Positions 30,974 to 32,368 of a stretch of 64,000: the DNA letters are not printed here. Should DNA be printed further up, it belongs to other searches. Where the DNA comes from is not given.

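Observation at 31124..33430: Gly-rich FG/GFPGG low-complexity protein with a zinc-ribbon partner, adjacent C11 clostripain-like peptidase and an AT-rich promoter island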

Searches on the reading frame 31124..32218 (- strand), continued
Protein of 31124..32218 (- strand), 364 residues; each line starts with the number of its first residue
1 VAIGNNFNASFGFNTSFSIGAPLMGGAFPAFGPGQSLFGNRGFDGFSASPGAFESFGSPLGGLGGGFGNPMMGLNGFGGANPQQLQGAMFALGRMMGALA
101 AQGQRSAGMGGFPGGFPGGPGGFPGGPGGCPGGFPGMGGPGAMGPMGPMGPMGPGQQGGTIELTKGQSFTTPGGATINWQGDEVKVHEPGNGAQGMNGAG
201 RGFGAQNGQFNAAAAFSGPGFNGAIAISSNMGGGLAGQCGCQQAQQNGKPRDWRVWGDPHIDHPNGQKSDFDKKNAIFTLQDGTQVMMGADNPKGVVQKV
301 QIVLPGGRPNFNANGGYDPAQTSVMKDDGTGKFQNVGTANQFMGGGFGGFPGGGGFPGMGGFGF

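Call 37: fold_search(model_id=the predicted structure, library=pdb)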
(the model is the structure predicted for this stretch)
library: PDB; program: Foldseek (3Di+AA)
matches with E <= 10: 211; with E <= 0.001: 0
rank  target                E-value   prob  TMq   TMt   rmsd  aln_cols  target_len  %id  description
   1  3hfq_A                3.6e-01  0.04  0.09  0.10  16.8       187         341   13  Crystal structure of the lp_2219 protein from Lactobacillus plantarum. Northeast Structural Genomics Consortium Target (released 2009-05-26)
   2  1vym_A                8.0e-01  0.03  0.07  0.09  20.7       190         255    8  NATIVE HUMAN PCNA (released 2005-01-13)
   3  6hdv_A                9.0e-01  0.03  0.08  0.15  20.3       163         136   13  The crystal structure of intact afifavidin apo form (released 2018-11-14)
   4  8glv_6T               9.0e-01  0.02  0.08  0.06  17.3       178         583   11  96-nm repeat unit of doublet microtubules from Chlamydomonas reinhardtii flagella (released 2023-05-31)
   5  9rk4_A                1.1e+00  0.07  0.11  0.25  13.3       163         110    8  Soluble domain of kuste4569, a Rieske iron-sulfur cluster protein from Kuenenia stuttgartiensis (released 2025-11-26)
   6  4h0a_A                1.2e+00  0.05  0.08  0.09  17.2       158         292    9  Crystal structure of a cysteine-rich secretory protein (SAV1118) from Staphylococcus aureus subsp. aureus Mu50 at 1.90 (released 2012-09-26)
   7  1nlz_C                1.3e+00  0.07  0.08  0.10   9.4        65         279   15  Crystal structure of unliganded traffic ATPase of the type IV secretion system of helicobacter pylori (released 2003-05-06)
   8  4h0a_B                1.3e+00  0.05  0.08  0.09  17.2       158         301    9  Crystal structure of a cysteine-rich secretory protein (SAV1118) from Staphylococcus aureus subsp. aureus Mu50 at 1.90 (released 2012-09-26)
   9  3scy                  1.3e+00  0.02  0.06  0.06  11.6       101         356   13  Crystal structure of a putative 6-phosphogluconolactonase (BF1038) from Bacteroides fragilis NCTC 9343 at 1.50 A resolut (released 2011-07-20)
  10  6u42_6W               1.3e+00  0.02  0.08  0.06  34.6       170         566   12  Natively decorated ciliary doublet microtubule (released 2019-11-13)
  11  7pmv_B                1.6e+00  0.06  0.13  0.05  15.1       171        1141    8  VWF Tubules of D1D2D'D3 domains (released 2022-02-23)
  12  9nso_B                1.7e+00  0.04  0.11  0.13  17.3       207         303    8  Crystal structure of the ternary complex of DCAF1 and WDR5 with PROTAC, OICR-41060 (released 2026-03-25)
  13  3hlz_B                1.7e+00  0.01  0.07  0.08  15.7       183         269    8  Crystal structure of BT_1490 (NP_810393.1) from BACTEROIDES THETAIOTAOMICRON VPI-5482 at 1.50 A resolution (released 2009-06-16)
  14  3rmy_A                1.8e+00  0.02  0.08  0.08  16.0       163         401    4  Crystal structure of HCR/D W1238A mutant (released 2011-06-01)
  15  2z2o_C                1.9e+00  0.03  0.09  0.10  16.6       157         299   10  Crystal Structure of apo virginiamycin B lyase from Staphylococcus aureus (released 2007-06-19)
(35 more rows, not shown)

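Call 40: search_protein_families(library=pfam, alignment_id=A5, max_evalue=0.001)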
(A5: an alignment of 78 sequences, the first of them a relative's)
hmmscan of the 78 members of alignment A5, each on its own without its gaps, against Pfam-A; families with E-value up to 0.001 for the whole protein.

A. member 1, P0074 (610 aa): 1 family
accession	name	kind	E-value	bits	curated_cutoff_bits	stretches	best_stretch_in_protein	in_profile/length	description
PF07481.16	DUF1521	-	1.1e-32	113.8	23.6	3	69-172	15-117/169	Domain of Unknown Function (DUF1521)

B. families by the number of members that match (of 78 scanned): 9 families
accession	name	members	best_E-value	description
PF07481.16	DUF1521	66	4.2e-149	Domain of Unknown Function (DUF1521)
PF03160.20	Calx-beta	2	1.1e-32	Calx-beta domain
PF21471.3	Reelin_subrepeat-B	2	1.8e-12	Reelin subrepeat B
PF02012.26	BNR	2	8.1e-09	BNR/Asp-box repeat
PF00094.30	VWD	1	1.3e-05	von Willebrand factor type D domain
PF17902.7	SH3_10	1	8.2e-05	SH3 domain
PF03404.22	Mo-co_dimer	1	0.00032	Mo-co oxidoreductase dimerisation domain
PF22636.2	FlK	1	0.00056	Fluoroacetyl-CoA-specific thioesterase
PF09392.15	T3SS_needle_F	1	0.00098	Type III secretion needle MxiH, YscF, SsaG, EprI, PscF, EscF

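Call 44: search_solved_structures(query=A4, max_evalue=10, show_alignments=3)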
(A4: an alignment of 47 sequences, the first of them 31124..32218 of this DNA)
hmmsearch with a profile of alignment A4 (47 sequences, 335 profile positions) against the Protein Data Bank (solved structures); distinct sequences matched with E-value up to 10: 1.
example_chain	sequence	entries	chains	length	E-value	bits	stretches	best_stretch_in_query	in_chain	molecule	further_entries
8rde_A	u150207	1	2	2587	0.79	12.5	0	213-246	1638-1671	Fc fragment of IgG binding protein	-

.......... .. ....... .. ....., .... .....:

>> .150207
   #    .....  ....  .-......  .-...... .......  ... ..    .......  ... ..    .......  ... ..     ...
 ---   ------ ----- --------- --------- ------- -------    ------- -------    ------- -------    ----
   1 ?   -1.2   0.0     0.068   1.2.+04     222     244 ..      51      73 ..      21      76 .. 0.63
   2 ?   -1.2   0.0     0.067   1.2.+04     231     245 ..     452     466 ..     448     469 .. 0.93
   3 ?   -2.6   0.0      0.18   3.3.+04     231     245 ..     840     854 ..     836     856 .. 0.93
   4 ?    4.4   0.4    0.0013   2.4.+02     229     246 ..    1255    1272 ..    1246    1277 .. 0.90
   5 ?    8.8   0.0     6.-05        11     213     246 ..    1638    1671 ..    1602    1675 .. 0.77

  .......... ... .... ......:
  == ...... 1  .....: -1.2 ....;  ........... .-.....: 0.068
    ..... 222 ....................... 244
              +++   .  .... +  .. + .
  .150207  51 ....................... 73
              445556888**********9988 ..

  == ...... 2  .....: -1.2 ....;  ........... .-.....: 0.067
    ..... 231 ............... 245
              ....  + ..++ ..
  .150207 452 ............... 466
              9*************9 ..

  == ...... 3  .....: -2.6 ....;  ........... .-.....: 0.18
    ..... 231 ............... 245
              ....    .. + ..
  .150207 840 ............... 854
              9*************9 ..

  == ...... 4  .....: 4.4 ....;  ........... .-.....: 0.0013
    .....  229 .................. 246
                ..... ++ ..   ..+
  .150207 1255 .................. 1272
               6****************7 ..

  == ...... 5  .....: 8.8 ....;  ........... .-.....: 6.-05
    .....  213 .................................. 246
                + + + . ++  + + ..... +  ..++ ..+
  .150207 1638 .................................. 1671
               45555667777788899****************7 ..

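Call 48: find_encoding_contigs(protein=P0001, flank=3000, max_places=2)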
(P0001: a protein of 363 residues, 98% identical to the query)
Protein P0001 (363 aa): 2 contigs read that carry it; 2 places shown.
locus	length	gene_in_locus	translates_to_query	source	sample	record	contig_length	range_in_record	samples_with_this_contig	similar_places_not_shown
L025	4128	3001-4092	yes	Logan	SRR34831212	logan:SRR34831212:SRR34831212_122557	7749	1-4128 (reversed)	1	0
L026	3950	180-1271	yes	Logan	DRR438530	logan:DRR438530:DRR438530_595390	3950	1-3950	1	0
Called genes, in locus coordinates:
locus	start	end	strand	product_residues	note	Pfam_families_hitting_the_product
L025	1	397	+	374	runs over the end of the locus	PF07228:SpoIIE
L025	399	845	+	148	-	PF05099:TerB (weak)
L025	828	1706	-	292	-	PF09935:DUF2167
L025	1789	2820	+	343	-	PF03415:Peptidase_C11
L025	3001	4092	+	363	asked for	PF07481:DUF1521 (weak)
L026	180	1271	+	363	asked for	PF07481:DUF1521 (weak)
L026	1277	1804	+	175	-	-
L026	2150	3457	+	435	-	PF07705:CARDB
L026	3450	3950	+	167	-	?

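Call 49: find_encoding_contigs(protein=P0002, flank=3000, max_places=2)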
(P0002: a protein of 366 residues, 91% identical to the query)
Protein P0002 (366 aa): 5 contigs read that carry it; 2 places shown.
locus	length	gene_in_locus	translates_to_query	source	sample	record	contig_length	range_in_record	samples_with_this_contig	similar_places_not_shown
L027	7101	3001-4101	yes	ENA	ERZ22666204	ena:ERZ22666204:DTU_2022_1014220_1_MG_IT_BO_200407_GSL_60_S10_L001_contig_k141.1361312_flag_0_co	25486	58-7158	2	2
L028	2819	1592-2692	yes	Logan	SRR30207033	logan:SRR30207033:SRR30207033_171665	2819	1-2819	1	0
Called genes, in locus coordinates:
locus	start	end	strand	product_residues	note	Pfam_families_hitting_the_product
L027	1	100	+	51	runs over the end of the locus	?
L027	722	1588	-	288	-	PF09935:DUF2167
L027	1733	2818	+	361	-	PF03415:Peptidase_C11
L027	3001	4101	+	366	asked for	PF07481:DUF1521 (weak)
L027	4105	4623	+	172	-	-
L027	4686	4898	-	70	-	-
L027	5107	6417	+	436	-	PF00927:Transglut_C (faint), PF16353:LacZ_4 (faint), PF07705:CARDB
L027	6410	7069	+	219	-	PF00702:Hydrolase, PF12710:HAD, PF13419:HAD_2, PF13242:Hydrolase_like (faint)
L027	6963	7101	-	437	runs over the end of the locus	PF03193:RsgA_GTPase (faint), PF00009:GTP_EFTU, PF00350:Dynamin_N (faint), PF01926:MMR_HSR1, PF02421:FeoB_N, PF05128:DUF697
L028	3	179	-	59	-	?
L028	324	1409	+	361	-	PF03415:Peptidase_C11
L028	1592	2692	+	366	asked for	PF07481:DUF1521 (weak)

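Call 68: search_protein_families(library=padloc, proteins=[window:31124-32218:-], max_evalue=0.01)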
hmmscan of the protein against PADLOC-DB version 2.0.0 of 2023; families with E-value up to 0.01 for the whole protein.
window:31124-32218:- (364 aa): 0 families

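Call 70: search_dna_similar(query=P0092, collection=plasmids, mode=protein, max_evalue=0.00001, max_rows=15)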
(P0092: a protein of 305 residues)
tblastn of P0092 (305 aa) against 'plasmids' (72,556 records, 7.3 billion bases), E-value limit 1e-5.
No match.

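Call 79: search_protein_families(library=pfam, proteins=[P0088, P0091, P0141, P0086, P0105, P0085, P0075, P0080, P0138, P0147], max_evalue=0.001)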
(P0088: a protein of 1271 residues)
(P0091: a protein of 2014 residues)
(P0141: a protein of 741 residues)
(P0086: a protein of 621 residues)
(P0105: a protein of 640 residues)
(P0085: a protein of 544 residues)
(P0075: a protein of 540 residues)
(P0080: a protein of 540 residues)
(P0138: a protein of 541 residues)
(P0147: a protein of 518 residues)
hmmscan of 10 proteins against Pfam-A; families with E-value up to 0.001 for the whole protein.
P0088 (1271 aa): 4 families
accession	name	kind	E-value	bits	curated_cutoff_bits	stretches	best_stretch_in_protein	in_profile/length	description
PF07481.16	DUF1521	-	5.4e-90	300.3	23.6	2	847-1014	1-165/169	Domain of Unknown Function (DUF1521)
PF03160.20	Calx-beta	-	2.3e-14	53.9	27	0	429-499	3-74/119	Calx-beta domain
PF02012.26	BNR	-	1e-07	31.3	27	0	735-745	1-11/12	BNR/Asp-box repeat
PF21471.3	Reelin_subrepeat-B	-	5.2e-07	29.9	27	0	347-379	42-77/127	Reelin subrepeat B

P0091 (2014 aa): 6 families
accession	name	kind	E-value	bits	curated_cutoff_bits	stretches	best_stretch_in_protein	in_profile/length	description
PF07481.16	DUF1521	-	1.8e-87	292.1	23.6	2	1591-1758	1-165/169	Domain of Unknown Function (DUF1521)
PF03160.20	Calx-beta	-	1.1e-32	113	27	1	430-500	4-75/119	Calx-beta domain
PF21471.3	Reelin_subrepeat-B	-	1.8e-12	47.6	27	0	555-619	23-75/127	Reelin subrepeat B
PF02012.26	BNR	-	8.1e-09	34.6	27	0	487-498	1-12/12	BNR/Asp-box repeat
PF03404.22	Mo-co_dimer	-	0.00032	21.2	22.7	0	361-378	45-62/138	Mo-co oxidoreductase dimerisation domain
PF22636.2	FlK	-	0.00056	20.4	27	0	918-951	54-87/103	Fluoroacetyl-CoA-specific thioesterase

P0141 (741 aa): 0 families

P0086 (621 aa): 0 families

P0105 (640 aa): 1 family
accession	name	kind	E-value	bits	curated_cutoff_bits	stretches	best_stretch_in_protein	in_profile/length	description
PF07481.16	DUF1521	-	1.5e-25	90.6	23.6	2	146-218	27-100/169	Domain of Unknown Function (DUF1521)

P0085 (544 aa): 2 families
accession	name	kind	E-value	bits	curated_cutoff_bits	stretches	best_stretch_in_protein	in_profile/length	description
PF07481.16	DUF1521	-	1.1e-23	84.5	23.6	2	232-331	8-109/169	Domain of Unknown Function (DUF1521)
PF00094.30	VWD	-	1.3e-05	26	22.9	0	431-493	2-72/156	von Willebrand factor type D domain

P0075 (540 aa): 1 family
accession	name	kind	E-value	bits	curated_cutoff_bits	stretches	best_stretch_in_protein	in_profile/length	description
PF07481.16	DUF1521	-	3e-35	122.2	23.6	2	339-466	7-143/169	Domain of Unknown Function (DUF1521)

P0080 (540 aa): 1 family
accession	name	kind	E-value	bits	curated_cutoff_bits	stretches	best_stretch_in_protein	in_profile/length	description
PF07481.16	DUF1521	-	9.8e-28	97.7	23.6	2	272-375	9-116/169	Domain of Unknown Function (DUF1521)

P0138 (541 aa): 2 families
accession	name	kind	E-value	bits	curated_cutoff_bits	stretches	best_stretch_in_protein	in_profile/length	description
PF07481.16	DUF1521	-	4.2e-149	492.7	23.6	2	182-346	1-166/169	Domain of Unknown Function (DUF1521)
PF17902.7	SH3_10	-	8.2e-05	23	22.8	0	371-418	12-57/65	SH3 domain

P0147 (518 aa): 1 family
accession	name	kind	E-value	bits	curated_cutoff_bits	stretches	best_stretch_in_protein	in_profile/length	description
PF07481.16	DUF1521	-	1.7e-16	61.1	23.6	1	96-222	13-145/169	Domain of Unknown Function (DUF1521)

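Call 81: search_solved_structures(query=A5, max_evalue=10, show_alignments=2)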
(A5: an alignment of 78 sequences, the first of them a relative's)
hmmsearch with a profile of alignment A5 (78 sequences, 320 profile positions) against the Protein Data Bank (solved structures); distinct sequences matched with E-value up to 10: 5.
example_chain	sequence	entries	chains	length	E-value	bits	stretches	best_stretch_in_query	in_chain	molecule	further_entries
8rde_A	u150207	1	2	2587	5.3e-09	39.5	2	109-128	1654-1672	Fc fragment of IgG binding protein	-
8r0t_A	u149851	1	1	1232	0.37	13.7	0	111-131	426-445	Fc fragment of IgG binding protein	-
9t3o_A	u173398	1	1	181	0.4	13.6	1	140-231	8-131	LPS-assembly protein LptD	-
7b5h_AJ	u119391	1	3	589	0.71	12.8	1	67-104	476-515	All3320 protein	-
7aor_y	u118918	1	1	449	0.87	12.5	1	112-176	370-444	Sod_Fe_C domain-containing protein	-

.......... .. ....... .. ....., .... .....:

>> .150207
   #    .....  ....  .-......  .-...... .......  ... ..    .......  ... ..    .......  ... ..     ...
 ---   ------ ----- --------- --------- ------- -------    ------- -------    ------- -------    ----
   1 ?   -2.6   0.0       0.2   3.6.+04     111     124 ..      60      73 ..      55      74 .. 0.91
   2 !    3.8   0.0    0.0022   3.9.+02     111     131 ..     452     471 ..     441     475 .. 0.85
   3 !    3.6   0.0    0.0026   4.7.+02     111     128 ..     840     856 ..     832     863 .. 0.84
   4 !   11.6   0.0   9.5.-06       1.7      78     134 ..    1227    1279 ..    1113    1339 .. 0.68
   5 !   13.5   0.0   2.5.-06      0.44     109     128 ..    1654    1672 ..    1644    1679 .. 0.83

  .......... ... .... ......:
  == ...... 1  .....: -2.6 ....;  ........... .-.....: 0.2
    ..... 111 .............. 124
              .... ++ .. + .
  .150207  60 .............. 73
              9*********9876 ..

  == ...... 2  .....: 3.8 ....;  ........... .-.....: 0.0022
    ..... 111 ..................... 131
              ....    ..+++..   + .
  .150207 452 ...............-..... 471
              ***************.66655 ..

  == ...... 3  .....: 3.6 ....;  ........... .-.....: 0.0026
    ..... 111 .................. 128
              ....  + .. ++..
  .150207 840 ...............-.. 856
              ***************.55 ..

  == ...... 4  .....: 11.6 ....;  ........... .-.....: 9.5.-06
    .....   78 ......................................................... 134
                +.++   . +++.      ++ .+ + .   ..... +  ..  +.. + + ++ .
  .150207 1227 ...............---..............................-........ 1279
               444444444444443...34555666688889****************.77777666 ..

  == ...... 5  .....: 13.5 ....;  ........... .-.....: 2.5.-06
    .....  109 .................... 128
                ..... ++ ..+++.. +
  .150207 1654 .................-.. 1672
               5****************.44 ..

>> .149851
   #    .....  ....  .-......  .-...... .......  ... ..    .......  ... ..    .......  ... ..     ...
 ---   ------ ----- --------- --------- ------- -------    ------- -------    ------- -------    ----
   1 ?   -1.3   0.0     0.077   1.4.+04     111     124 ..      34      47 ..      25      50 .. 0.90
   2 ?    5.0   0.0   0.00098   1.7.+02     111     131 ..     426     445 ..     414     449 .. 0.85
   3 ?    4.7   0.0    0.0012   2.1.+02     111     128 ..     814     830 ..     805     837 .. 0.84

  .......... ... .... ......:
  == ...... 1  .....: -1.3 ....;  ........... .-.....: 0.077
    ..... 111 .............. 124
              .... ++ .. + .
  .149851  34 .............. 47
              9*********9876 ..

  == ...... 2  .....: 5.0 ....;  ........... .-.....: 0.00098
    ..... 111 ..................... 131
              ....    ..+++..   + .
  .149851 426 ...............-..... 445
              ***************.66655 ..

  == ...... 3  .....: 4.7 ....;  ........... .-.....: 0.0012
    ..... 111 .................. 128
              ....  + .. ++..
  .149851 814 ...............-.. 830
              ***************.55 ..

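Call 85: list_cluster_members(proteins=[P0055, P0058, P0061, P0068, P0073, P0075, P0085, P0092, P0099, P0138])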
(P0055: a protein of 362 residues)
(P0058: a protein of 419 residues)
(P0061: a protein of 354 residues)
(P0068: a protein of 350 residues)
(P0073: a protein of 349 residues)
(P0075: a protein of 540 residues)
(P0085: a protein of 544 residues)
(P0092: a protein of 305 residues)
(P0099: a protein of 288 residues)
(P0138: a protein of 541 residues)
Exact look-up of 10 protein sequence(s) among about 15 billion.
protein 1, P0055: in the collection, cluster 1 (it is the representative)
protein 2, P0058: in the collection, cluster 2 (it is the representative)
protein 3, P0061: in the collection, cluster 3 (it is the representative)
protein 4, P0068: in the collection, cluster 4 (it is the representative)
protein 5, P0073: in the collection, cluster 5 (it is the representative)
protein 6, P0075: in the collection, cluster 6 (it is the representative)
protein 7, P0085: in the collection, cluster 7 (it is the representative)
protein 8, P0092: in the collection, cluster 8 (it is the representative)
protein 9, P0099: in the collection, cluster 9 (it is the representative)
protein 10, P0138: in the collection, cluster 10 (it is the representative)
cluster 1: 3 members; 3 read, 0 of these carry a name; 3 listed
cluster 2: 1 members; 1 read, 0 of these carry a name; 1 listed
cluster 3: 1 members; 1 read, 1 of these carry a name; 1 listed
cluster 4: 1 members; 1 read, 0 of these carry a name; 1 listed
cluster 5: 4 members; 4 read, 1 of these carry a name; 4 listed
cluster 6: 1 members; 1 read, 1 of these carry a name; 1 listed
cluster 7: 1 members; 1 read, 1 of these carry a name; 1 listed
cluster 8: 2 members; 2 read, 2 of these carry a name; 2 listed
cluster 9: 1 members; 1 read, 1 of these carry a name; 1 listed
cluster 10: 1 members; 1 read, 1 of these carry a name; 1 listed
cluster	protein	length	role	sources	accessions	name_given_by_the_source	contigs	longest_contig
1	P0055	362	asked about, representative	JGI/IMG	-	-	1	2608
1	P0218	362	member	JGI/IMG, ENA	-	-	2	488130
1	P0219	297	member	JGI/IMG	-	-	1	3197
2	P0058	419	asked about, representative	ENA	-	-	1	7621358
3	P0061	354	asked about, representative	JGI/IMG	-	hypothetical protein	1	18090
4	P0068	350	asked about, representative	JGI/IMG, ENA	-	-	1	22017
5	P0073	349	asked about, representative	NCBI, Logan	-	-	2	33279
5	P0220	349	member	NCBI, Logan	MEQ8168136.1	MAG: DUF1521 domain-containing protein [Candidatus Eremiobacterota bacterium]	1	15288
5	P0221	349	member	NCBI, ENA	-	-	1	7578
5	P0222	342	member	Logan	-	-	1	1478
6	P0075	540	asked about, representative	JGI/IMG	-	hypothetical protein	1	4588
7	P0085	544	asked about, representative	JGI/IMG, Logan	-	hypothetical protein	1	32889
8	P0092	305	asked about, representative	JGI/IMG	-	hypothetical protein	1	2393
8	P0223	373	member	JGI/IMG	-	hypothetical protein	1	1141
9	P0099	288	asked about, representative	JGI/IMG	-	hypothetical protein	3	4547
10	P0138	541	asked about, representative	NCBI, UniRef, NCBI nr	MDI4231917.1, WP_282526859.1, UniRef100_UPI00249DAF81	DUF1521 domain-containing protein [Bradyrhizobium sp. Arg237L] | DUF1521 domain-containing protein n=1 Tax=Bradyrhizobium sp. Arg237L TaxID=3003352 ...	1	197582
